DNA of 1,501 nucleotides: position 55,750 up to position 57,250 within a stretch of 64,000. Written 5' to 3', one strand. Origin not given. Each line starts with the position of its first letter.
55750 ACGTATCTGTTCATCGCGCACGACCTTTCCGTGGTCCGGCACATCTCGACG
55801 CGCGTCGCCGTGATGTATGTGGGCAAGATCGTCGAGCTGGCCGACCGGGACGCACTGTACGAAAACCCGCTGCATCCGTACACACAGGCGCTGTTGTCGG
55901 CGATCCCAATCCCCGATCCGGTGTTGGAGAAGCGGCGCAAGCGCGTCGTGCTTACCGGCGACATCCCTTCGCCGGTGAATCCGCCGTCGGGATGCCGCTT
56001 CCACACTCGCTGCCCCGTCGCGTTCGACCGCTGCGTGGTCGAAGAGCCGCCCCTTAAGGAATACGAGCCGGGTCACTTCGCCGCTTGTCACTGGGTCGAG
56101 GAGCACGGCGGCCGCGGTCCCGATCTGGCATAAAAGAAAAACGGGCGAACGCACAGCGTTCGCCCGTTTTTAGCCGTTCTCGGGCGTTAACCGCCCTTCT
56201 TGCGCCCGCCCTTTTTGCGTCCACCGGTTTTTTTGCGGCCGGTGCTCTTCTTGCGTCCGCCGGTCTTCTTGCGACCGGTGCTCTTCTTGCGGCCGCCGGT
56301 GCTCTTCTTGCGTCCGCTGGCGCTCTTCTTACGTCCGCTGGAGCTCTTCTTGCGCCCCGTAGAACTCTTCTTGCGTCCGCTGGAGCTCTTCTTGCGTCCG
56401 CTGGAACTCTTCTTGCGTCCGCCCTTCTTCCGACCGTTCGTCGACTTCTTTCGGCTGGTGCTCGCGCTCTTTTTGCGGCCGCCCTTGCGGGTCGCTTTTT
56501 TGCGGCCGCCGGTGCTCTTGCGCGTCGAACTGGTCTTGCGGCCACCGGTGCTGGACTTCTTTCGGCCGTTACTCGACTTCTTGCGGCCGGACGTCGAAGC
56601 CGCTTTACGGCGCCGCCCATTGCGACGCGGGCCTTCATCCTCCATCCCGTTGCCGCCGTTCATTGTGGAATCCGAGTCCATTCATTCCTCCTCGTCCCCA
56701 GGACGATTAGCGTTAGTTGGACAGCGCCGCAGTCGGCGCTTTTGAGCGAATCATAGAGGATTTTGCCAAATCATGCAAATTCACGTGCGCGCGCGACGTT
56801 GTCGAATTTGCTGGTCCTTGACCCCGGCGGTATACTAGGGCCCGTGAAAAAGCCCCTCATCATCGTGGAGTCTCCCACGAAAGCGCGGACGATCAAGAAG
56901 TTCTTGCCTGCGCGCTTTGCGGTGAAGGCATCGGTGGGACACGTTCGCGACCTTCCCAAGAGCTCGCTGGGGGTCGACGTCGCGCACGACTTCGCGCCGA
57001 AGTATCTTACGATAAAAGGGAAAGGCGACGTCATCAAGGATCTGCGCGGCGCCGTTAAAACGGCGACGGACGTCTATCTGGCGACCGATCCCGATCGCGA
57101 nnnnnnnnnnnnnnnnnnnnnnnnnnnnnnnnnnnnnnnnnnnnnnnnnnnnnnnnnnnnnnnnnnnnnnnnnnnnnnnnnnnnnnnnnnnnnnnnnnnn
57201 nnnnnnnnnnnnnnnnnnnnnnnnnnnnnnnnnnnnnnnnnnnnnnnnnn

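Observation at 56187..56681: Stand-alone poly-GRKK(S/T) protein, divergent from topA: candidate histone-H1/protamine-like nucleoid protein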

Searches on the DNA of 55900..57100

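Call 35: search_rna_families(source=window, start=55900, end=57100, threshold=evalue, max_evalue=1)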
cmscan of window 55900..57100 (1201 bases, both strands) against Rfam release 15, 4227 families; matches with E-value up to 1: 3.
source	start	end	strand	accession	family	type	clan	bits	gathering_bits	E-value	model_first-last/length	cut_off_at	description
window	56137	56195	-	RF00084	CsrC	Gene; sRNA;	CL00106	22.9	61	0.00015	186-244/255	no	CsrC RNA family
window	56136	56169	-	RF02066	STnc320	Gene; sRNA;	-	20.3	50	0.58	20-50/55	no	Salmonella enterica sRNA STnc320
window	56130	56251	+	RF01808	MicX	Gene; sRNA;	-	19.8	75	0.094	1-194/194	no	MicX Vibrio cholerae sRNA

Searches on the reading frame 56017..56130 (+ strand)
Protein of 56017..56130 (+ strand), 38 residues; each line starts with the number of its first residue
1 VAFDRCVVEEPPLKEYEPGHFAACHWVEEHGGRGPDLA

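Call 24: find_related_loci(query=A1, collection=metagenome_contigs, flank=5000)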
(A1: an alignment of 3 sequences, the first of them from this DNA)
Query A1 (38 aa) in metagenome_contigs; peptide patterns used: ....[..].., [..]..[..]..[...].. (x = any residue, [..] = any of these).
533 stretches matched a pattern; 377 encode a relative of the query (tblastn E <= 1e-3); the best 80 are kept; 80 distinct loci.
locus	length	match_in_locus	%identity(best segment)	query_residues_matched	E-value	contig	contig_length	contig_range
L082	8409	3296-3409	87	1-38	2e-21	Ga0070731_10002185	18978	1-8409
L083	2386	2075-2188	89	1-38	2e-21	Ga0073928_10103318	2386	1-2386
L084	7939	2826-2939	89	1-38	3e-21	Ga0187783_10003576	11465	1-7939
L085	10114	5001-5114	87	1-38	5e-21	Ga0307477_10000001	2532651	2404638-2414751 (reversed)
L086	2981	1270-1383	87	1-38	5e-21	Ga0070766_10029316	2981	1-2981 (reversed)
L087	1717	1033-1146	84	1-38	8e-21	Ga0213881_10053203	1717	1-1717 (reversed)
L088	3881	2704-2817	87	1-38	9e-21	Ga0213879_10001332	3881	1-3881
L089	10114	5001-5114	87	1-38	1e-20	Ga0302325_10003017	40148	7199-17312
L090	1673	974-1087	84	1-38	1e-20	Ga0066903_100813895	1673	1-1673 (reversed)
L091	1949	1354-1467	87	1-38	1e-20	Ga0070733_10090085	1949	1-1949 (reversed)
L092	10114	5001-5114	87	1-38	2e-20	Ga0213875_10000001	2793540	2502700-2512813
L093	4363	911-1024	82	1-38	3e-20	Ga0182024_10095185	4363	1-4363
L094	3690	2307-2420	84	1-38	3e-20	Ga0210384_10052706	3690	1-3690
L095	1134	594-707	84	1-38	3e-20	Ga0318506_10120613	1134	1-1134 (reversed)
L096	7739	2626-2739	84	1-38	3e-20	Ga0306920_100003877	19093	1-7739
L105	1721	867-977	73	1-37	2e-19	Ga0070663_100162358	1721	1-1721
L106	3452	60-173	84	1-38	2e-19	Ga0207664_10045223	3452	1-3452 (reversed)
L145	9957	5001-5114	74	1-38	9e-18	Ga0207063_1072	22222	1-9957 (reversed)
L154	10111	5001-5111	73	1-37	1e-17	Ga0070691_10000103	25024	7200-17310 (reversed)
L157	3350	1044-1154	73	1-37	1e-17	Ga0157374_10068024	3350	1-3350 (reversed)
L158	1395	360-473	71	1-38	1e-17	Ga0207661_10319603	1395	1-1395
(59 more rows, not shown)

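Call 57: search_protein_families(library=pfam, proteins=[L154:5671-6114:-, L105:1095-1463:-, L157:1714-2154:-, L158:579-1010:-, L145:7545-7916:+, L106:257-718:-], max_evalue=0.01)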
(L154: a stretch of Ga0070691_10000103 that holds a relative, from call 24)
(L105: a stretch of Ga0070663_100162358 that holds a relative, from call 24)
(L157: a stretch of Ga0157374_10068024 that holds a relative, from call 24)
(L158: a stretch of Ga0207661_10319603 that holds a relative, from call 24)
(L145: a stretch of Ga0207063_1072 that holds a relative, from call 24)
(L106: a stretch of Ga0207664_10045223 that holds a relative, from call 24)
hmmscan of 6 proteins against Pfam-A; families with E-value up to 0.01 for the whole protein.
L154:5671-6114:- (148 aa): 1 family
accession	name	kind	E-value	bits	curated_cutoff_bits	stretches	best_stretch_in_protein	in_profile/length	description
PF07382.16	HC2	-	3.3e-09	37.6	40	1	15-147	12-144/194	Histone H1-like nucleoprotein HC2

L105:1095-1463:- (123 aa): 1 family
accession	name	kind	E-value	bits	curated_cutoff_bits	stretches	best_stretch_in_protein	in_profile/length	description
PF07382.16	HC2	-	0.0005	20.7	40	1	15-122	21-139/194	Histone H1-like nucleoprotein HC2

L157:1714-2154:- (147 aa): 1 family
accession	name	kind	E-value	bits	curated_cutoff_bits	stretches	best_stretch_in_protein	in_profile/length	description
PF07382.16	HC2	-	7.9e-09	36.3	40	1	15-146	12-144/194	Histone H1-like nucleoprotein HC2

L158:579-1010:- (144 aa): 1 family
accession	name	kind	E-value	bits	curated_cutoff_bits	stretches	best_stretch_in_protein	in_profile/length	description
PF07382.16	HC2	-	5e-07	30.5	40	1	18-143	15-139/194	Histone H1-like nucleoprotein HC2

L145:7545-7916:+ (124 aa): 0 families

L106:257-718:- (154 aa): 0 families

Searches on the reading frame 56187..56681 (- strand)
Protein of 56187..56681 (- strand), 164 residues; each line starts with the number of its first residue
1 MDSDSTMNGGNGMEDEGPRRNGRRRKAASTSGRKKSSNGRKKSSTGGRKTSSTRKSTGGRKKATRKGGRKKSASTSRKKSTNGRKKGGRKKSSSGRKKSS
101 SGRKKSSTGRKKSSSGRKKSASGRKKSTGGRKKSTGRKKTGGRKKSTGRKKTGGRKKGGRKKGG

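Call 5: search_protein_families(library=pfam, proteins=[window:56187-56681:-], max_evalue=10)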
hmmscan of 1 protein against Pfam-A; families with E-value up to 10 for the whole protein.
window:56187-56681:- (164 aa): 0 families

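Call 8: find_homologous_proteins(query=window:56187-56681:-, max_evalue=0.001)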
Query window:56187-56681:- (164 aa): 16 proteins with E <= 0.001 among 8000 candidates.
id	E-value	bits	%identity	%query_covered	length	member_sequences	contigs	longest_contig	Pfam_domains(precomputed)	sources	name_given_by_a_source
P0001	2.2e-13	69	58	84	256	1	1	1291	PF20106.5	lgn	-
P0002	3.6e-13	68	81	26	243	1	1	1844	PF20106.5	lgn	-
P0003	4.4e-13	68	67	63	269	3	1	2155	PF20106.5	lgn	-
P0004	2.4e-11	62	59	42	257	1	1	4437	PF20106.5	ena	-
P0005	7.2e-11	60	64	59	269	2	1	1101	PF20106.5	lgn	-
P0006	1.8e-10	59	58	69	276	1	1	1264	PF20106.5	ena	-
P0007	3.0e-10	58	61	67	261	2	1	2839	PF20106.5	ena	-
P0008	7.6e-7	47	58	57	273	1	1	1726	PF20106.5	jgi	jgi:hypothetical protein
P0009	1.5e-6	46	75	34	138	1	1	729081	-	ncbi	-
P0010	9.7e-6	44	51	78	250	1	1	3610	PF20106.5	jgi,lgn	jgi:hypothetical protein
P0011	2.2e-5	43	76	26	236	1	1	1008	PF20106.5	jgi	jgi:hypothetical protein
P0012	5.7e-5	41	52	99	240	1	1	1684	PF20106.5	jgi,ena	-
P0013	6.6e-5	41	75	37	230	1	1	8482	PF20106.5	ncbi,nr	ncbi:MAG TPA: DUF6496 domain-containing protein [Candidatus Baltobacteraceae bacterium]|nr:DUF6496 d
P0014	6.9e-5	41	69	40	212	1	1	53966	PF20106.5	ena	-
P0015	1.1e-4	40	70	38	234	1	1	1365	PF20106.5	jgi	jgi:hypothetical protein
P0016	5.3e-4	38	73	16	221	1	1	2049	PF20106.5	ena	-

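Call 10: find_encoding_contigs(protein=window:56187-56681:-, flank=10000, max_places=6)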
Protein window:56187-56681:- (164 aa): no gene with exactly this product is on record in the collection.

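Call 16: search_protein_families(library=ncbifam, proteins=[window:56187-56681:-, P0003, P0009], max_evalue=1)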
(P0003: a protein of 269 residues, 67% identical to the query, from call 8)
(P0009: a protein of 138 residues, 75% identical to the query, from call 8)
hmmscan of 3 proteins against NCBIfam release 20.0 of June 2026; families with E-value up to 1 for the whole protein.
window:56187-56681:- (164 aa): 0 families

P0003 (269 aa): 0 families

P0009 (138 aa): 0 families

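Call 17: search_protein_families(library=pfam, proteins=[P0003, P0009], max_evalue=1)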
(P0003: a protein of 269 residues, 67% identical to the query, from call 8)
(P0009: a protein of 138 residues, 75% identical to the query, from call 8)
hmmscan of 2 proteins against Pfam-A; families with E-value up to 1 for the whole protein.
P0003 (269 aa): 1 family
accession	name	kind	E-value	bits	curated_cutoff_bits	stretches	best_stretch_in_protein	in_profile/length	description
PF20106.4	DUF6496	-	2.3e-19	70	24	1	204-257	1-56/58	Family of unknown function (DUF6496)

P0009 (138 aa): 0 families

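Call 27: search_protein_representatives(protein=window:56187-56681:-)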
Query: 164 residues. Proteins with E-value up to 0.001 (for the whole library): 25; up to 1e-10: 0; up to 1e-30: 0. The best 25 are listed.
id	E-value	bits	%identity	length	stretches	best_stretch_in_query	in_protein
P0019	3.3e-10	56.7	45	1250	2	52-156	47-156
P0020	9.0e-10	55.2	100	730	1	109-109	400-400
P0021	4.5e-09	53.0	47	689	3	79-159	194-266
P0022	4.2e-07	46.6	45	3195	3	88-134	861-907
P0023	5.2e-07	46.3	33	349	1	29-150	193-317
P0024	4.1e-06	43.4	49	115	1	71-147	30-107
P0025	5.4e-06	43.0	44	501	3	89-139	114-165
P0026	2.0e-05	41.1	51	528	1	66-145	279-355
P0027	2.1e-05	41.0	52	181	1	83-156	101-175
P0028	2.4e-05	40.9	42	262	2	62-135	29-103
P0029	3.1e-05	40.5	46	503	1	51-160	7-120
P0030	3.1e-05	40.5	44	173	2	88-137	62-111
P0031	3.8e-05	40.2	48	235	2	87-136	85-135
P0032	3.9e-05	40.2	34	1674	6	28-152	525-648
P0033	6.9e-05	39.4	34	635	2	27-128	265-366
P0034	7.4e-05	39.3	54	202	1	1-71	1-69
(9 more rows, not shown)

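Call 48: predict_structure(protein=window:56187-56681:-)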
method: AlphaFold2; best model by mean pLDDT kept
length: 164 residues; sequences in the alignment: 1
mean_pLDDT: 54.3   pTM: 0.12
mean pLDDT of the five models: 54.3, 53.3, 50.5, 50.1, 48.9
residues with pLDDT >= 90: 0; 70-90: 0; 50-70: 122; < 50: 42
segments of 3 or more residues with pLDDT < 50: 9-12, 58-60
pLDDT, mean of each block of 10 residues (from residue 1): 53 50 50 54 55 55 55 58 53 56 50 54 56 59 59 54 48
secondary structure: DSSP gave nothing for this model
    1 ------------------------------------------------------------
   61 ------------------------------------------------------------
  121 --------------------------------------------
elements in order:

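Call 55: search_protein_families(library=pfam, alignment_id=A3, max_evalue=0.01)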
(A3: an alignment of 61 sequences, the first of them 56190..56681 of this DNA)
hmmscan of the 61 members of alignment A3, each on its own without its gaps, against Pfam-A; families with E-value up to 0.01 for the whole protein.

A. member 1, window:56190-56681:- (164 aa): 0 families

B. families by the number of members that match (of 61 scanned): 4 families
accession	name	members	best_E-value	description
PF07382.16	HC2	5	3.3e-09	Histone H1-like nucleoprotein HC2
PF01649.23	Ribosomal_S20p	1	0.00066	Ribosomal protein S20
PF20572.3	DUF6781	1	0.0035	Family of unknown function (DUF6781)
PF10824.14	T7SS_ESX_EspC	1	0.005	Excreted virulence factor EspC, type VII ESX diderm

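Call 56: search_protein_families(library=ncbifam, alignment_id=A3, max_evalue=0.01)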
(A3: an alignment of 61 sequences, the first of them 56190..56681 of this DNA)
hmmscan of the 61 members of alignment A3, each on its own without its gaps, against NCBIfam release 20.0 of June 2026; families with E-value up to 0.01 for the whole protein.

A. member 1, window:56190-56681:- (164 aa): 0 families

B. families by the number of members that match (of 61 scanned): 7 families
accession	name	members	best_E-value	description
NF038053.1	hist_H1_lk_Burk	7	1.4e-05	histone H1-like DNA-binding protein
NF038052.1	histone_lik_HC2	4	1.8e-07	histone H1-like DNA-binding protein Hc2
TIGR00029.2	S20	1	3.1e-05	30S ribosomal protein S20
NF010381.0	PRK13808.1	1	0.0003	adenylate kinase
NF011492.0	PRK14900.1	1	0.0091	valine--tRNA ligase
NF038163.1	bactofencin_A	1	0.0092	bactofencin A family cationic bacteriocin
NF052675.1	XAC1346_fam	1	0.0098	XAC1346 family secretion chaperone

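Call 58: find_encoding_contigs(protein=P0014, flank=6000, max_places=2)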
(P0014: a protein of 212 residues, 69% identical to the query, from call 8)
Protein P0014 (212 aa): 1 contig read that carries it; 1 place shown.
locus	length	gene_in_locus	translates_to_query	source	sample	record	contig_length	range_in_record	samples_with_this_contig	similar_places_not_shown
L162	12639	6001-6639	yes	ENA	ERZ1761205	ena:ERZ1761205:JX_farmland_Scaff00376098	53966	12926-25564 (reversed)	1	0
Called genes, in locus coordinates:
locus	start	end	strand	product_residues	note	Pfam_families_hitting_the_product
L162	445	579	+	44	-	-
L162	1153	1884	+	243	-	PF13545:HTH_Crp_2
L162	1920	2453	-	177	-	-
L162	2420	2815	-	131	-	PF07332:Phage_holin_3_6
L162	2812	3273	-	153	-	-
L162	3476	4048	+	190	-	PF00156:Pribosyltran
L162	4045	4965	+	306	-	PF21686:LigD_Prim-Pol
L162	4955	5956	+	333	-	PF01068:DNA_ligase_A_M, PF04679:DNA_ligase_A_C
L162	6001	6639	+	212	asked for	PF20106:DUF6496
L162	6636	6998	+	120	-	PF00581:Rhodanese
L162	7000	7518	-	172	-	-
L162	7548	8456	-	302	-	PF02541:Ppx-GppA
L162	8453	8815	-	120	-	-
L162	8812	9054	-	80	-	-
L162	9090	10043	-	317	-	PF03255:ACCA, PF01039:Carboxyl_trans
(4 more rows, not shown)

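Call 59: find_encoding_contigs(protein=P0013, flank=5000, max_places=2)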
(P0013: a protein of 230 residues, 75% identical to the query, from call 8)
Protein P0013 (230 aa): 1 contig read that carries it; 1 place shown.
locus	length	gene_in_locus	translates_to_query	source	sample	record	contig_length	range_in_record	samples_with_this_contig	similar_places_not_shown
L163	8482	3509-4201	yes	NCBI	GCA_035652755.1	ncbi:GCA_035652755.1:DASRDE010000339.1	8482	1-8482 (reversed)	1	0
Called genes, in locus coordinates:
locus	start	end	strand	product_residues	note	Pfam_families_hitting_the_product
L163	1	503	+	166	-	PF00156:Pribosyltran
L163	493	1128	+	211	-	PF01738:DLH (weak), PF12697:Abhydrolase_6 (weak), PF12146:Hydrolase_4 (faint)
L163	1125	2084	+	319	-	PF21686:LigD_Prim-Pol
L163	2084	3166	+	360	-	PF01068:DNA_ligase_A_M, PF04679:DNA_ligase_A_C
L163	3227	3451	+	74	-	-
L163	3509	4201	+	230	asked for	PF20106:DUF6496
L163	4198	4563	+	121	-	PF00581:Rhodanese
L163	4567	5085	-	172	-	-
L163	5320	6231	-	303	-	PF02541:Ppx-GppA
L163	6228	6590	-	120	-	-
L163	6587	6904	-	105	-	-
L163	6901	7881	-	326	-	PF03255:ACCA, PF01039:Carboxyl_trans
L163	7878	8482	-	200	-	PF01039:Carboxyl_trans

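Call 60: find_encoding_contigs(protein=P0009, flank=5000, max_places=2)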
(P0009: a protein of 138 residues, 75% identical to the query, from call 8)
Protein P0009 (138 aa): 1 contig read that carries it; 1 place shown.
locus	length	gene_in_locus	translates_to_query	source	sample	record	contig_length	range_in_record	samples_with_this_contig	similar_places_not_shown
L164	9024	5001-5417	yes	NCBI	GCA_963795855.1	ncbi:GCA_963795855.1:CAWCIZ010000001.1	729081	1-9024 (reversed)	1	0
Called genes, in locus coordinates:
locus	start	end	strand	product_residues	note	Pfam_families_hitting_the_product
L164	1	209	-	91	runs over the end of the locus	-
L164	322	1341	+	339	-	PF01075:Glyco_transf_9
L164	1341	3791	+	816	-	PF00534:Glycos_transf_1, PF13692:Glyco_trans_1_4, PF13439:Glyco_transf_4 (weak)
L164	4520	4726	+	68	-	-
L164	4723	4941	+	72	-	-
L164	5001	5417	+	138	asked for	-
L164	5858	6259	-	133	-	PF01814:Hemerythrin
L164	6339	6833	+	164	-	PF00581:Rhodanese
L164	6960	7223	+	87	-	PF00719:Pyrophosphatase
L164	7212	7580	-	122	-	-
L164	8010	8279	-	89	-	-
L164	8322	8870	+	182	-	-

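Call 66: find_homologous_proteins(query=A3, max_evalue=0.00001)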
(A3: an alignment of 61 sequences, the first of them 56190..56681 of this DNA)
Query A3 (61 sequences) (164 aa, profile of the alignment): 6 proteins with E <= 0.00001 among 8000 candidates.
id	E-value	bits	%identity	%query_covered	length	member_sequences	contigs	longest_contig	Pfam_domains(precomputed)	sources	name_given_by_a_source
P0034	1.2e-22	98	38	43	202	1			-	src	-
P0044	1.4e-11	63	49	65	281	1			-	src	-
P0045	8.2e-10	57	35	77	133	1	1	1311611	-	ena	-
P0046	3.1e-9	55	67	29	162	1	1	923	-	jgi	jgi:hypothetical protein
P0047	1.3e-6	47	36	22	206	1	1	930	-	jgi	jgi:hypothetical protein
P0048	1.5e-6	46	41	23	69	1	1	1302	-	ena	-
